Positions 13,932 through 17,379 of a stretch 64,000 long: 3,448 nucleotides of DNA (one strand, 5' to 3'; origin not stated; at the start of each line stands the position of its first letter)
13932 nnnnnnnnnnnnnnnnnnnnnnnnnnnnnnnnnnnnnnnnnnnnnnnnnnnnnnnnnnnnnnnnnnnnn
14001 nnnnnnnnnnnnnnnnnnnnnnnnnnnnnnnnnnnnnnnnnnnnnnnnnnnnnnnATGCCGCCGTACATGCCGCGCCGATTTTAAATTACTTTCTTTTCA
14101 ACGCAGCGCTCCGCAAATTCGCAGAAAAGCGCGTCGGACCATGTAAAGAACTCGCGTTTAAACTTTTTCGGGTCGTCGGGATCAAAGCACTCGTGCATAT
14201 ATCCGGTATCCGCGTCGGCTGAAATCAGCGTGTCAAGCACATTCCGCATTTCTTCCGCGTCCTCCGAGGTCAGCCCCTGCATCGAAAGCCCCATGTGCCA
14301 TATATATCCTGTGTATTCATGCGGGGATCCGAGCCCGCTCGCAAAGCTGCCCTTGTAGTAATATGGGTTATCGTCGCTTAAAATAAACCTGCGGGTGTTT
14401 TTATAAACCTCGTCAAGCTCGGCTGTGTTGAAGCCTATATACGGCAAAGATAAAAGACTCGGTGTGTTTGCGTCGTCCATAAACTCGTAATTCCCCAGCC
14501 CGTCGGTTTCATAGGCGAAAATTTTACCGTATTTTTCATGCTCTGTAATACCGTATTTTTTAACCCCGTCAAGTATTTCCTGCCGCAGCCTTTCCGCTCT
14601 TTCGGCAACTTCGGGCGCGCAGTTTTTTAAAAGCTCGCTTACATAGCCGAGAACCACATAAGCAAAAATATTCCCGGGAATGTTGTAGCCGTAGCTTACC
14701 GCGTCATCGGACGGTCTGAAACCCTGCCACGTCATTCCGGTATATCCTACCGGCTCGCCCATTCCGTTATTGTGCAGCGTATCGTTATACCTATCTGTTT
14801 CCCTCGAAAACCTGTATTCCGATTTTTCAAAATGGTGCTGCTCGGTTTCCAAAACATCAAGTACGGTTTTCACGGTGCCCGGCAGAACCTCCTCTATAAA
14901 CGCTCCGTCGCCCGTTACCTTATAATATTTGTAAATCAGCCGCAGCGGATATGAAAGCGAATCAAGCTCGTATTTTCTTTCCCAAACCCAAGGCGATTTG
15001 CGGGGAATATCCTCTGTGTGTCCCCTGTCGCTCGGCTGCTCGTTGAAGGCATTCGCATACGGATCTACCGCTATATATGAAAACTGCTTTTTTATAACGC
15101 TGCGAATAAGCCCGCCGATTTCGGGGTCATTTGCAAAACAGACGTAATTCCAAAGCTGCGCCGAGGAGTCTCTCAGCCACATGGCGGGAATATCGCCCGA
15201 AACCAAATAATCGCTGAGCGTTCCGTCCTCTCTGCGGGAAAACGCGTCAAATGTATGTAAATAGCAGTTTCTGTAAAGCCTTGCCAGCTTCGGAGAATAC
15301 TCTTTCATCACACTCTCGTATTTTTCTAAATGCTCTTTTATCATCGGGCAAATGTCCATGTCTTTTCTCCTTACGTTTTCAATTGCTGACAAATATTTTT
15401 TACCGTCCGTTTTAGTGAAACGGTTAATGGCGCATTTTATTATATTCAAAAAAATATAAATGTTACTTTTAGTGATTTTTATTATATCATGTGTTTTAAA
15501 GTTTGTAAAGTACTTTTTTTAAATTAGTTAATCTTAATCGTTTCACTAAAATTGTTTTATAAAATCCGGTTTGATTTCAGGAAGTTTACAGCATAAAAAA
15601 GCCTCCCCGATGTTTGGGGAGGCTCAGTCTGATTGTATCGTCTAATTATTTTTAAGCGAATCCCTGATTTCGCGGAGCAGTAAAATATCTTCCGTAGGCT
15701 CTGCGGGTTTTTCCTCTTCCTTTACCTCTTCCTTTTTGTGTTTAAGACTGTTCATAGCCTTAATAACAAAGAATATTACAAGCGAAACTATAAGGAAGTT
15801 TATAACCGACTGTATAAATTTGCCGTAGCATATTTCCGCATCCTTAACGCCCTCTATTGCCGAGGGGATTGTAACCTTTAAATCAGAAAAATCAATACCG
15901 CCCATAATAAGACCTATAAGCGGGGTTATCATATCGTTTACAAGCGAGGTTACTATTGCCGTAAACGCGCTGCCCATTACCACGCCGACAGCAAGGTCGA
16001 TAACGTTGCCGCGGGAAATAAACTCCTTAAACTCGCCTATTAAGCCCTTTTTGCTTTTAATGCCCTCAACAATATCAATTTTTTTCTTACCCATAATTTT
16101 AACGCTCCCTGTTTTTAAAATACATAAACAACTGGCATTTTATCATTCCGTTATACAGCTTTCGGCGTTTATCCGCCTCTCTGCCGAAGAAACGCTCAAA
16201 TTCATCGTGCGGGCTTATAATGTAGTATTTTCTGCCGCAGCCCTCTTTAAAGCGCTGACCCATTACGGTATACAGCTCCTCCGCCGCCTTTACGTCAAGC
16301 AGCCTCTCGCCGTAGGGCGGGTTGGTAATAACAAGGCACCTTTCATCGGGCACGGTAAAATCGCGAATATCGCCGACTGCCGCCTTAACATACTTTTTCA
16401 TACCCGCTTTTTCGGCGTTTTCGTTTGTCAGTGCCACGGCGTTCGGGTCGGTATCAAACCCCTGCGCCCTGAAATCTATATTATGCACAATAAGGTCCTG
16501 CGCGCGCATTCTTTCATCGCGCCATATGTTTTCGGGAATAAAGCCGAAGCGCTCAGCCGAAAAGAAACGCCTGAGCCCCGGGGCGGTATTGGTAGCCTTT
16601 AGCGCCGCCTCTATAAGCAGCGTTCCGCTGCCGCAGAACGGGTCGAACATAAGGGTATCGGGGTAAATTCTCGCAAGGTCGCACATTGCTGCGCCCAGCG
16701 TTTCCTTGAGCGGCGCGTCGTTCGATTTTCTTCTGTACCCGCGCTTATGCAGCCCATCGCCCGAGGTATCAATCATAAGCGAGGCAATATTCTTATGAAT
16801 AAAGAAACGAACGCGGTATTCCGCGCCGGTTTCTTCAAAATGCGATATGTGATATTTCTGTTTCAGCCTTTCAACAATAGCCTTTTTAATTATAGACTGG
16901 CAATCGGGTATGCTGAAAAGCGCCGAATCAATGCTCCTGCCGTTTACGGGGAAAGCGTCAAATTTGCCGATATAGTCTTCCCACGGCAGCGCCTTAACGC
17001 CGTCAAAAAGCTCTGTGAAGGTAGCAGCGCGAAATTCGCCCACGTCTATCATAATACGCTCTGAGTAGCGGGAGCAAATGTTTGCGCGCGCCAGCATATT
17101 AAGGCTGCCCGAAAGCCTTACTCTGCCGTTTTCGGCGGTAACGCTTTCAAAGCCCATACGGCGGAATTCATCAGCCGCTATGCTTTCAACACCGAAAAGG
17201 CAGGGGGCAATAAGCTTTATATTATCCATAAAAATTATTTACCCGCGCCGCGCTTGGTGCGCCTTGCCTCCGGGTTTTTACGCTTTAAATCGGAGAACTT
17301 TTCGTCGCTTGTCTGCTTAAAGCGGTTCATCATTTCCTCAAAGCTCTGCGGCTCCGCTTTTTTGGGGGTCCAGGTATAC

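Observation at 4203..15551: Regulator-less glycan-utilisation locus combining GH125, a repeat-built anchored surface protein and an ABC transporter with two binding proteins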

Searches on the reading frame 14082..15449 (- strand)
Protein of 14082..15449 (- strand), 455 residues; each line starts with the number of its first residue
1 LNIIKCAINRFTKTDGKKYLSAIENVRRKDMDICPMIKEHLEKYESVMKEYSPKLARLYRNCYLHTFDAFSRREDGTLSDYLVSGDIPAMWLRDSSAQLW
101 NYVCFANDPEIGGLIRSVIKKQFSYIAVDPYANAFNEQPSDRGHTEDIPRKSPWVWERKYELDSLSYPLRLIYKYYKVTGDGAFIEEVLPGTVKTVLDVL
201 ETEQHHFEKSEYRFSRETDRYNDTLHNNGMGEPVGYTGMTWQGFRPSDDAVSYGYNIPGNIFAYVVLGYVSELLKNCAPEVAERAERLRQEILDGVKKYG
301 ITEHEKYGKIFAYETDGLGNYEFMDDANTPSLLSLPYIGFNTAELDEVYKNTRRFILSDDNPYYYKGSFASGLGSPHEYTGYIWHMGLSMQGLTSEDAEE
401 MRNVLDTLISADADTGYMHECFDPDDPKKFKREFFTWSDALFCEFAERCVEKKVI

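Call 4: search_protein_families(library=pfam, proteins=[window:14082-15449:-], max_evalue=0.01)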
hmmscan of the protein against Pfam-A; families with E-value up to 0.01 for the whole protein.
window:14082-15449:- (455 aa): 1 family
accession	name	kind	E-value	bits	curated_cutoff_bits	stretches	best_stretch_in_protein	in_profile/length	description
PF06824.17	Glyco_hydro_125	-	1e-139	466.4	23.4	1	53-445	2-412/414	Metal-independent alpha-mannosidase (GH125)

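Call 5: search_protein_families(library=ncbifam, proteins=[window:14082-15449:-], max_evalue=0.01)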
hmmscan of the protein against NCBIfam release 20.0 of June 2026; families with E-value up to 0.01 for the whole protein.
window:14082-15449:- (455 aa): 0 families

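Call 31: search_solved_structures(query=window:14082-15449:-, max_evalue=0.00001, show_alignments=1)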
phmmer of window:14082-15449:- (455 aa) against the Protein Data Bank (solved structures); distinct sequences matched with E-value up to 0.00001: 7.
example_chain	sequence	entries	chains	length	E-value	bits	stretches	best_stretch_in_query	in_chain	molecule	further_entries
2nvp_A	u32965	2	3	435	8.3e-131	440.3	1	52-453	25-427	Hypothetical protein | Alpha-1,6-mannosidase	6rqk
5m7i_A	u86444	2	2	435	3.7e-130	438.1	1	52-453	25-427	exo-alpha-1,6-mannosidase | 1,6-alpha-mannosidase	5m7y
3qt3_A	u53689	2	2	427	6.1e-130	437.4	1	52-452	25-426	Putative uncharacterized protein CPE0426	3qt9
3qpf_A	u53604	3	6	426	3.9e-116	391.9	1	36-445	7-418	Putative uncharacterized protein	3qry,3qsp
3p2c_A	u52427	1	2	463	3.9e-107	362.2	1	45-450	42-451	Putative glycosyl hydrolase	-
2p0v_A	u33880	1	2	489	2.1e-106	359.8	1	52-450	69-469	Hypothetical protein BT3781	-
3on6_A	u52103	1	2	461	2.5e-105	356.3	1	52-450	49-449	Uncharacterized protein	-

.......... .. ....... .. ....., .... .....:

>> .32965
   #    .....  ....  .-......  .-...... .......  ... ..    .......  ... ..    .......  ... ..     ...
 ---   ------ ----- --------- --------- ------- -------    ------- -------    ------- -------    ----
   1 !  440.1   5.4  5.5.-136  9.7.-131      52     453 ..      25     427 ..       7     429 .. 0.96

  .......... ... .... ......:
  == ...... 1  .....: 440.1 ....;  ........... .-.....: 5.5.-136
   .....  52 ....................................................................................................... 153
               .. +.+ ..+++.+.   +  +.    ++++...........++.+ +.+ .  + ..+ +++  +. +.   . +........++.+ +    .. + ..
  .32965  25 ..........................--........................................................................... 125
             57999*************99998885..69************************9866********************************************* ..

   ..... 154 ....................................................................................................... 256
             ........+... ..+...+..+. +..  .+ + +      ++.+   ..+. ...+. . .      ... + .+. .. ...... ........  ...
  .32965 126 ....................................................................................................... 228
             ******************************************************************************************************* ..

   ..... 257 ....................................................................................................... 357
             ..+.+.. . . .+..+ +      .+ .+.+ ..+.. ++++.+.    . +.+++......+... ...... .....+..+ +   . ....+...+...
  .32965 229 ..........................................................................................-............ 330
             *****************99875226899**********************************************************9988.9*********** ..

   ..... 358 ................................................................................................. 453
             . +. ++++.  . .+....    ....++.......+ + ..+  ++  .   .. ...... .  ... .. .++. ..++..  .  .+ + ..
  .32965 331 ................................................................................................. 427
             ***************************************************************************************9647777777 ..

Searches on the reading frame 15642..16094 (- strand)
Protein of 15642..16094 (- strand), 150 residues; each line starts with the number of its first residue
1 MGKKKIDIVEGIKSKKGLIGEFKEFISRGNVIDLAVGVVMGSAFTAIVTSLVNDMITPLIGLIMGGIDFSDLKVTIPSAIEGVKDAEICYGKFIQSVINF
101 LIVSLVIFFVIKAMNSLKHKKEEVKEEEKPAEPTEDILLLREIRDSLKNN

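Call 4: search_protein_families(library=pfam, proteins=[window:15642-16094:-], max_evalue=0.01)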
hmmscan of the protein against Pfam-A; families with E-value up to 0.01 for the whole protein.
window:15642-16094:- (150 aa): 1 family
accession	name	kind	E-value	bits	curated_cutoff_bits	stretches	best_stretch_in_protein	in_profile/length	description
PF01741.23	MscL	-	3.7e-46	156.9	27.4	1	19-148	2-123/123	Large-conductance mechanosensitive channel, MscL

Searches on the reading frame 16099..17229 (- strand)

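Call 4: search_protein_families(library=pfam, proteins=[window:16099-17229:-], max_evalue=0.01)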
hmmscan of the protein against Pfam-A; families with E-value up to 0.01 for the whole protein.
window:16099-17229:- (376 aa): 5 families
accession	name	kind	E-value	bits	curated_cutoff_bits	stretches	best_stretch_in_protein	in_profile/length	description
PF01170.24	UPF0020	-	2.7e-44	151.7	22.3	1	163-366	1-194/197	RMKL-like, methyltransferase domain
PF22020.1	RlmL_1st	-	7.1e-19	68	27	1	5-60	1-55/55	RlmL ferredoxin-like domain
PF02926.22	THUMP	-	5.5e-16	59.2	20.6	1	68-154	1-84/84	THUMP domain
PF05175.20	MTS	-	0.00023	21.3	23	1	254-329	57-132/170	Methyltransferase small domain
PF13847.12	Methyltransf_31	-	0.00033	20.8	27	0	255-297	31-74/145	Methyltransferase domain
